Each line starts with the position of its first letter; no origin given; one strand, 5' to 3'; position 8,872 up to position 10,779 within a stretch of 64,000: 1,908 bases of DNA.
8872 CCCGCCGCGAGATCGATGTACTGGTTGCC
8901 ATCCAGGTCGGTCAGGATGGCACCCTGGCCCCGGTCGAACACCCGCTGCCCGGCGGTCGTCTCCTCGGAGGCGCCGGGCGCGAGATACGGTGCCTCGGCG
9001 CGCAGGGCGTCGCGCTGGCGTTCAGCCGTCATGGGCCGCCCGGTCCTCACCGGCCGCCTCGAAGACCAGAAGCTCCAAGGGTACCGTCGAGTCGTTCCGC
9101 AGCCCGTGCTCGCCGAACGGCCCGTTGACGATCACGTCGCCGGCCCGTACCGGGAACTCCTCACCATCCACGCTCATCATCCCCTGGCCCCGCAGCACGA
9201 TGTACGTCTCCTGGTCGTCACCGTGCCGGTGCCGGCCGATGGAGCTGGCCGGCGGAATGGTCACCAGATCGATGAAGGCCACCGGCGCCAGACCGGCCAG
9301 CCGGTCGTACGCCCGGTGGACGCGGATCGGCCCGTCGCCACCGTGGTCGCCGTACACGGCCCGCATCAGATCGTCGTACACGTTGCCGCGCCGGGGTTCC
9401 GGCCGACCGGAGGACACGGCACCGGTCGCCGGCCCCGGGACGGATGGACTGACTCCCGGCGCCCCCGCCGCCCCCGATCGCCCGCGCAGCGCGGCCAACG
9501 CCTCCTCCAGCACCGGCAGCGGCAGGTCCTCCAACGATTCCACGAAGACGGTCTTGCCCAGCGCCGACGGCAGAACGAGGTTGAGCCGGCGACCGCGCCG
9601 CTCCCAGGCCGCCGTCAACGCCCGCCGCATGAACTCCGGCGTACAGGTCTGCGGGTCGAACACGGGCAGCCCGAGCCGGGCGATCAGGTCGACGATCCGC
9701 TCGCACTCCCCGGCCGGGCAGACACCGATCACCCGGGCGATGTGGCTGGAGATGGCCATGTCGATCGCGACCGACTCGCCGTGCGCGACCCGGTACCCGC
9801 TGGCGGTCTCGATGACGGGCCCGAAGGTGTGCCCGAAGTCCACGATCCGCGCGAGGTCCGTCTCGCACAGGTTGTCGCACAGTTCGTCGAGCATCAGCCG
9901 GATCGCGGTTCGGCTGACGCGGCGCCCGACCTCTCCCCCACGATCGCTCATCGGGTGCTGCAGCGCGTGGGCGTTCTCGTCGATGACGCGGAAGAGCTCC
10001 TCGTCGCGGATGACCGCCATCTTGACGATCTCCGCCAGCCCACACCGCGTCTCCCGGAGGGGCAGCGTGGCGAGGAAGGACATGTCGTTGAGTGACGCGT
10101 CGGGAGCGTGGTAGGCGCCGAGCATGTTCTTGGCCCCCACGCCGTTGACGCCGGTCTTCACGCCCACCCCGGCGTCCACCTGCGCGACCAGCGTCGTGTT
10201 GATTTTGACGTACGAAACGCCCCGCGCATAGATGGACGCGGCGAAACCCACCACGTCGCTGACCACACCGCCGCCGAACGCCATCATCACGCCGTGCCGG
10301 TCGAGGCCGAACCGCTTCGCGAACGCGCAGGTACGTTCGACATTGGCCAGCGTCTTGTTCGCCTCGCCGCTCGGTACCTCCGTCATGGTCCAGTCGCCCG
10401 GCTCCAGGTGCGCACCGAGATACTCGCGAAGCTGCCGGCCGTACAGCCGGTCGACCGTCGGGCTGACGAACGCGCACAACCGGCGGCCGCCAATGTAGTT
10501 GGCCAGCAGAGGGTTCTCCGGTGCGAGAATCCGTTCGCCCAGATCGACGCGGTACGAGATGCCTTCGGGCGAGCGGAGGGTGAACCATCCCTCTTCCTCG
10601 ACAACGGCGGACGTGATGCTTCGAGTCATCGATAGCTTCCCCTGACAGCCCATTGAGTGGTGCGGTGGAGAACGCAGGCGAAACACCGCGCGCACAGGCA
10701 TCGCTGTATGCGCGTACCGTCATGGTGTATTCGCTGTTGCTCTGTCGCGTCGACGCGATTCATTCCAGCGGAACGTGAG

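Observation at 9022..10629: SH7P cyclase fused to an intact metal-binding cupin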

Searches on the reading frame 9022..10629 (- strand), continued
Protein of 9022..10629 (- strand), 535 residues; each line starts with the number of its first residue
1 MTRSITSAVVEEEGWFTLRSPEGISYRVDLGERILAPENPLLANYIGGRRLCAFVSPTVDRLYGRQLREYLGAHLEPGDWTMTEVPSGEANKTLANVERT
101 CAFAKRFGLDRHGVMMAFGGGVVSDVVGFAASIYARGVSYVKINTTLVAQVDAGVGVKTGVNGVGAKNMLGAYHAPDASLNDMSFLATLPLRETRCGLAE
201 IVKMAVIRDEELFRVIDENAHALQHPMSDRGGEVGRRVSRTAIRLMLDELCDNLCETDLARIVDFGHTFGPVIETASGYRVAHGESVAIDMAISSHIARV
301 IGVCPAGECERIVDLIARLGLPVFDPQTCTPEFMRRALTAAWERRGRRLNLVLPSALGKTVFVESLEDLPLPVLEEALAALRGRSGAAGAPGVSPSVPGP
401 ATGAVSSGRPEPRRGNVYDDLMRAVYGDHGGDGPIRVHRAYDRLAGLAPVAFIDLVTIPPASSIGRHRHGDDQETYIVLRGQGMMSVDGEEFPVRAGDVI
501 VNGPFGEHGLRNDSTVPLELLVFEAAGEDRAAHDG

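Call 22: find_encoding_contigs(protein=P0004, flank=10000, max_places=2)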
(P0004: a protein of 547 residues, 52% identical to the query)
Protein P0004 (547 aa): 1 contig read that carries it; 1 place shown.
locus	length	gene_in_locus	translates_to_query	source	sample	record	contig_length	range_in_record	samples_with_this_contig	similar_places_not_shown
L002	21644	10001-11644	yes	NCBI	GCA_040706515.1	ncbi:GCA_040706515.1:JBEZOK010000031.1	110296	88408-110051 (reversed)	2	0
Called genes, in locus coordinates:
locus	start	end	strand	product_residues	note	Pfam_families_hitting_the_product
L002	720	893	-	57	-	-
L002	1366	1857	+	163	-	-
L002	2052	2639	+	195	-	PF04203:Sortase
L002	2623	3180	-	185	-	-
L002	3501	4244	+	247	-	PF13401:AAA_22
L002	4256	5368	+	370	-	-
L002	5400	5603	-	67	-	-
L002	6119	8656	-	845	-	PF00270:DEAD, PF04851:ResIII, PF00271:Helicase_C, PF03457:HA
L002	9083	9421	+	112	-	-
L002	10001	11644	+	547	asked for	PF01761:DHQ_synthase, PF24621:DHQS_C, PF07883:Cupin_2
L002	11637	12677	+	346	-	PF00480:ROK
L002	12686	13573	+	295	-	PF01370:Epimerase, PF04321:RmlD_sub_bind, PF16363:GDP_Man_Dehyd (weak)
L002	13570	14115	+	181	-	PF28549:NDPSase_N, PF00293:NUDIX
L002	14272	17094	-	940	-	PF14130:Cap4_nuclease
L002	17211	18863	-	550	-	PF00580:UvrD-helicase, PF02562:PhoH (faint), PF13191:AAA_16 (weak), PF13245:AAA_19, PF13604:AAA_30 (weak), PF01443:Viral_helicase1 (faint), PF00580:UvrD-helicase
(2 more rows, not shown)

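Call 23: find_encoding_contigs(protein=P0002, flank=10000, max_places=2)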
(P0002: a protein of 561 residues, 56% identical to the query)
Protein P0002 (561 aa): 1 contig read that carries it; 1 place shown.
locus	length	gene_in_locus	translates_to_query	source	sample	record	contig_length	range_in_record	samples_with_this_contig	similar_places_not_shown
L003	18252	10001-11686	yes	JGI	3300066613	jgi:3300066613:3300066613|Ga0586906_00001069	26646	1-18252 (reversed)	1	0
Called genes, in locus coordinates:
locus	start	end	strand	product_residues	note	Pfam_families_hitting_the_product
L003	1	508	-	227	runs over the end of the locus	PF00702:Hydrolase, PF12710:HAD, PF13419:HAD_2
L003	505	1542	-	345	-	PF02277:DBI_PRT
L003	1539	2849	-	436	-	PF13439:Glyco_transf_4, PF13579:Glyco_trans_4_4, PF20706:GT4-conflict, PF00534:Glycos_transf_1, PF13692:Glyco_trans_1_4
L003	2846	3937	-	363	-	PF04321:RmlD_sub_bind, PF01073:3Beta_HSD, PF01370:Epimerase, PF02719:Polysacc_synt_2, PF16363:GDP_Man_Dehyd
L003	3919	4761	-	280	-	PF00483:NTP_transferase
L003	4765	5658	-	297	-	PF00535:Glycos_transf_2, PF10111:Glyco_tranf_2_2 (faint), PF13641:Glyco_tranf_2_3, PF02709:Glyco_transf_7C (weak)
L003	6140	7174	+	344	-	PF00356:LacI, PF00532:Peripla_BP_1, PF13377:Peripla_BP_3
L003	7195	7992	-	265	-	PF06182:ABC2_membrane_6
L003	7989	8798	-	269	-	PF06182:ABC2_membrane_6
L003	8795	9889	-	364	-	PF00005:ABC_tran, PF13304:AAA_21 (weak)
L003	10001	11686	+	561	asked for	PF13685:Fe-ADH_2 (faint), PF01761:DHQ_synthase, PF24621:DHQS_C, PF07883:Cupin_2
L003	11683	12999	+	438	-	PF00202:Aminotran_3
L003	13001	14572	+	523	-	-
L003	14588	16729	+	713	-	PF08323:Glyco_transf_5 (weak), PF13439:Glyco_transf_4 (faint), PF13692:Glyco_trans_1_4 (weak)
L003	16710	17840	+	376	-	PF00483:NTP_transferase, PF12804:NTP_transf_3 (weak), PF24894:Hexapep_GlmU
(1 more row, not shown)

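Call 28: find_encoding_contigs(protein=P0102, flank=10000, max_places=1)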
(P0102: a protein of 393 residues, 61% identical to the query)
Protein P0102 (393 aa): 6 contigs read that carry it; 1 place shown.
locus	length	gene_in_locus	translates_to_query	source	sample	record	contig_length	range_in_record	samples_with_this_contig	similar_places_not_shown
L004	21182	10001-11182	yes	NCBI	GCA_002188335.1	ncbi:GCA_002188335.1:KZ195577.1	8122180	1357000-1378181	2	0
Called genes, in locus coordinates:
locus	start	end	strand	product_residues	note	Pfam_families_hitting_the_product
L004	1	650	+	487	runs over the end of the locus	-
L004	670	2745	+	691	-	PF08323:Glyco_transf_5 (weak), PF13439:Glyco_transf_4 (faint), PF13692:Glyco_trans_1_4 (weak)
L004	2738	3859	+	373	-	PF00483:NTP_transferase, PF12804:NTP_transf_3 (weak), PF24894:Hexapep_GlmU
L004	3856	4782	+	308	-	PF00294:PfkB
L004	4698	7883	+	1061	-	PF00702:Hydrolase (faint), PF08323:Glyco_transf_5, PF13692:Glyco_trans_1_4 (weak), PF08282:Hydrolase_3, PF05116:S6PP (weak)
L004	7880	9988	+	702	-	PF02446:Glyco_hydro_77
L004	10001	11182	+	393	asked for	PF01761:DHQ_synthase, PF24621:DHQS_C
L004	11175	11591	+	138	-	PF07883:Cupin_2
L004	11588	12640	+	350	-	PF00480:ROK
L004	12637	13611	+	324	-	PF01266:DAO (weak), PF01370:Epimerase, PF04321:RmlD_sub_bind, PF13460:NAD_binding_10 (weak), PF16363:GDP_Man_Dehyd (weak)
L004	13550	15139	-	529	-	PF00144:Beta-lactamase, PF24491:DUF7586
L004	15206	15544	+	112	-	PF01356:A_amylase_inhib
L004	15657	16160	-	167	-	-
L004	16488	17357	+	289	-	PF13340:DUF4096, PF01609:DDE_Tnp_1, PF13586:DDE_Tnp_1_2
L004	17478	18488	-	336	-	PF13620:CarboxypepD_reg, PF17802:SpaA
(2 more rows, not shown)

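Call 60: predict_structure(alignment_id=A4)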
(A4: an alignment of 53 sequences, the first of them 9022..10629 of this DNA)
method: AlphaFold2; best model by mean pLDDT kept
length: 535 residues; sequences in the alignment: 53
mean_pLDDT: 84.7   pTM: 0.70
mean pLDDT of the five models: 84.7, 84.2, 82.8, 82.8, 82.3
residues with pLDDT >= 90: 314; 70-90: 134; 50-70: 38; < 50: 49
segments of 3 or more residues with pLDDT < 50: 1-4, 159-166, 168-172, 390-416, 532-535
pLDDT, mean of each block of 10 residues (from residue 1): 60 90 83 95 96 96 97 97 91 89 94 94 89 81 92 61 48 75 90 92 94 97 83 91 89 66 70 87 93 97 98 97 96 89 67 93 86 96 81 37 32 50 89 94 80 95 94 95 97 98 95 97 80 42
secondary structure, 60 per line:
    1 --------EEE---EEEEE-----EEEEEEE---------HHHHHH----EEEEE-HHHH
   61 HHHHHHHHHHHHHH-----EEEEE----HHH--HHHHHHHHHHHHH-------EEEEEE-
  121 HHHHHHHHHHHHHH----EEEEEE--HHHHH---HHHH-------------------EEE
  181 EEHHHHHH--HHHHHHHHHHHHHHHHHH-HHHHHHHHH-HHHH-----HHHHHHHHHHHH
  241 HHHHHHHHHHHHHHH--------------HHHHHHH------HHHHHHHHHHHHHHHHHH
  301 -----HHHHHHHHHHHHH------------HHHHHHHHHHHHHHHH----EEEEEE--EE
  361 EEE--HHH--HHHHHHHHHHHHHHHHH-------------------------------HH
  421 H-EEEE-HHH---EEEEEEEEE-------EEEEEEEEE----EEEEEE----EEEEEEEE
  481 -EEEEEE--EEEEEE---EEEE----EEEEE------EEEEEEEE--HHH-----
elements in order: E9-11 E15-19 E25-31 H41-46 E51-55 H57-74 E80-84 H94-106 E114-119 H121-134 E139-144 H147-151 H155-158 E178-182 H183-188 H191-208 H210-218 H220-223 H229-255 H270-276 H283-300 H306-318 H331-346 E351-356 E359-363 H371-387 E423-426 E434-442 E450-458 E463-468 E473-480 E482-487 E490-495 E499-502 E507-511 E518-525

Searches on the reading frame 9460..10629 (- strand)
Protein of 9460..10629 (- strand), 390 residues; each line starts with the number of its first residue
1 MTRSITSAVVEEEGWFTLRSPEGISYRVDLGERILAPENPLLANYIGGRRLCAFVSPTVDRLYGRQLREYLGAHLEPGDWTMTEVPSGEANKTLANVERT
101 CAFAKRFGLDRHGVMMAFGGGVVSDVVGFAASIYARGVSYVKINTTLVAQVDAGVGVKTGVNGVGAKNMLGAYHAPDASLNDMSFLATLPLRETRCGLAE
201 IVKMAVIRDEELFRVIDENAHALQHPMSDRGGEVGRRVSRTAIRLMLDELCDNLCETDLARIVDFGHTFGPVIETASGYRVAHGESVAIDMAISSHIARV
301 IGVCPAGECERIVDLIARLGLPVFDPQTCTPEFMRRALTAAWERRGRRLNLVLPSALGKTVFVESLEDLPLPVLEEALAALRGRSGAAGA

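Call 38: search_solved_structures(query=window:9460-10629:-, max_evalue=1e-20)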
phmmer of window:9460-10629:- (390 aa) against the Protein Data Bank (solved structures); distinct sequences matched with E-value up to 1e-20: 16.
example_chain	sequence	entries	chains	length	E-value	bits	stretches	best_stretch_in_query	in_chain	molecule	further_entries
4p53_A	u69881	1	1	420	2.3e-70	240.8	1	20-378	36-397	Cyclase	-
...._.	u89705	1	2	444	1.8e-53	185.2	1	12-367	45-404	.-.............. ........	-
3okf_A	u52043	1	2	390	9.4e-48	166.4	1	25-368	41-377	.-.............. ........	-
3clh_A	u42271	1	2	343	2.4e-45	158.5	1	74-359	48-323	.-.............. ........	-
6lk2_A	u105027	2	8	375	6e-45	157.2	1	48-361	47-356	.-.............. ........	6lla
3qbd_A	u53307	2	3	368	3.5e-44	154.6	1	80-335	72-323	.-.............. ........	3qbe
5eks_A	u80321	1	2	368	1.2e-43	152.8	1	31-374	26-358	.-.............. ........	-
3zok_A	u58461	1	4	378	8.9e-43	150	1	25-365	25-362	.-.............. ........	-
5hvn_A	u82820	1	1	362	2.8e-39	138.5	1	43-358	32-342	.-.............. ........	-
6c5c_A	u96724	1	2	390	1.2e-36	129.8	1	85-324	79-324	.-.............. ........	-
6hqv_A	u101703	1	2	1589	5.4e-36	127.7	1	85-361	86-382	Pentafunctional AROM polypeptide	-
7u5s_A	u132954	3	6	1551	1.6e-35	126.1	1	85-324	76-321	Pentafunctional AROM polypeptide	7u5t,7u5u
1dqs_A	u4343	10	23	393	2.2e-35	125.7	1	92-323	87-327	PROTEIN (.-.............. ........) | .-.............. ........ | Pentafunctional AROM polypeptide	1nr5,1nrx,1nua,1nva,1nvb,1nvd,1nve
1ujn_A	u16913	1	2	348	2.1e-29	106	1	83-382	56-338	dehydroquinate synthase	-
1xag_A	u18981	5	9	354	1.2e-27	100.3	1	85-323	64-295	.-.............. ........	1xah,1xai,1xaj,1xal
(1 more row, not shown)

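Call 41: search_solved_structures(query=window:9460-10629:-, max_evalue=1e-50, show_alignments=2)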
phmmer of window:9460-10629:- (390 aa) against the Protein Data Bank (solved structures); distinct sequences matched with E-value up to 1e-50: 2.
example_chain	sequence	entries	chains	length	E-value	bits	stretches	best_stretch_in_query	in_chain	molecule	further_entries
4p53_A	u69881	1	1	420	2.3e-70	240.8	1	20-378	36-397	Cyclase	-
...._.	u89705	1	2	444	1.8e-53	185.2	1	12-367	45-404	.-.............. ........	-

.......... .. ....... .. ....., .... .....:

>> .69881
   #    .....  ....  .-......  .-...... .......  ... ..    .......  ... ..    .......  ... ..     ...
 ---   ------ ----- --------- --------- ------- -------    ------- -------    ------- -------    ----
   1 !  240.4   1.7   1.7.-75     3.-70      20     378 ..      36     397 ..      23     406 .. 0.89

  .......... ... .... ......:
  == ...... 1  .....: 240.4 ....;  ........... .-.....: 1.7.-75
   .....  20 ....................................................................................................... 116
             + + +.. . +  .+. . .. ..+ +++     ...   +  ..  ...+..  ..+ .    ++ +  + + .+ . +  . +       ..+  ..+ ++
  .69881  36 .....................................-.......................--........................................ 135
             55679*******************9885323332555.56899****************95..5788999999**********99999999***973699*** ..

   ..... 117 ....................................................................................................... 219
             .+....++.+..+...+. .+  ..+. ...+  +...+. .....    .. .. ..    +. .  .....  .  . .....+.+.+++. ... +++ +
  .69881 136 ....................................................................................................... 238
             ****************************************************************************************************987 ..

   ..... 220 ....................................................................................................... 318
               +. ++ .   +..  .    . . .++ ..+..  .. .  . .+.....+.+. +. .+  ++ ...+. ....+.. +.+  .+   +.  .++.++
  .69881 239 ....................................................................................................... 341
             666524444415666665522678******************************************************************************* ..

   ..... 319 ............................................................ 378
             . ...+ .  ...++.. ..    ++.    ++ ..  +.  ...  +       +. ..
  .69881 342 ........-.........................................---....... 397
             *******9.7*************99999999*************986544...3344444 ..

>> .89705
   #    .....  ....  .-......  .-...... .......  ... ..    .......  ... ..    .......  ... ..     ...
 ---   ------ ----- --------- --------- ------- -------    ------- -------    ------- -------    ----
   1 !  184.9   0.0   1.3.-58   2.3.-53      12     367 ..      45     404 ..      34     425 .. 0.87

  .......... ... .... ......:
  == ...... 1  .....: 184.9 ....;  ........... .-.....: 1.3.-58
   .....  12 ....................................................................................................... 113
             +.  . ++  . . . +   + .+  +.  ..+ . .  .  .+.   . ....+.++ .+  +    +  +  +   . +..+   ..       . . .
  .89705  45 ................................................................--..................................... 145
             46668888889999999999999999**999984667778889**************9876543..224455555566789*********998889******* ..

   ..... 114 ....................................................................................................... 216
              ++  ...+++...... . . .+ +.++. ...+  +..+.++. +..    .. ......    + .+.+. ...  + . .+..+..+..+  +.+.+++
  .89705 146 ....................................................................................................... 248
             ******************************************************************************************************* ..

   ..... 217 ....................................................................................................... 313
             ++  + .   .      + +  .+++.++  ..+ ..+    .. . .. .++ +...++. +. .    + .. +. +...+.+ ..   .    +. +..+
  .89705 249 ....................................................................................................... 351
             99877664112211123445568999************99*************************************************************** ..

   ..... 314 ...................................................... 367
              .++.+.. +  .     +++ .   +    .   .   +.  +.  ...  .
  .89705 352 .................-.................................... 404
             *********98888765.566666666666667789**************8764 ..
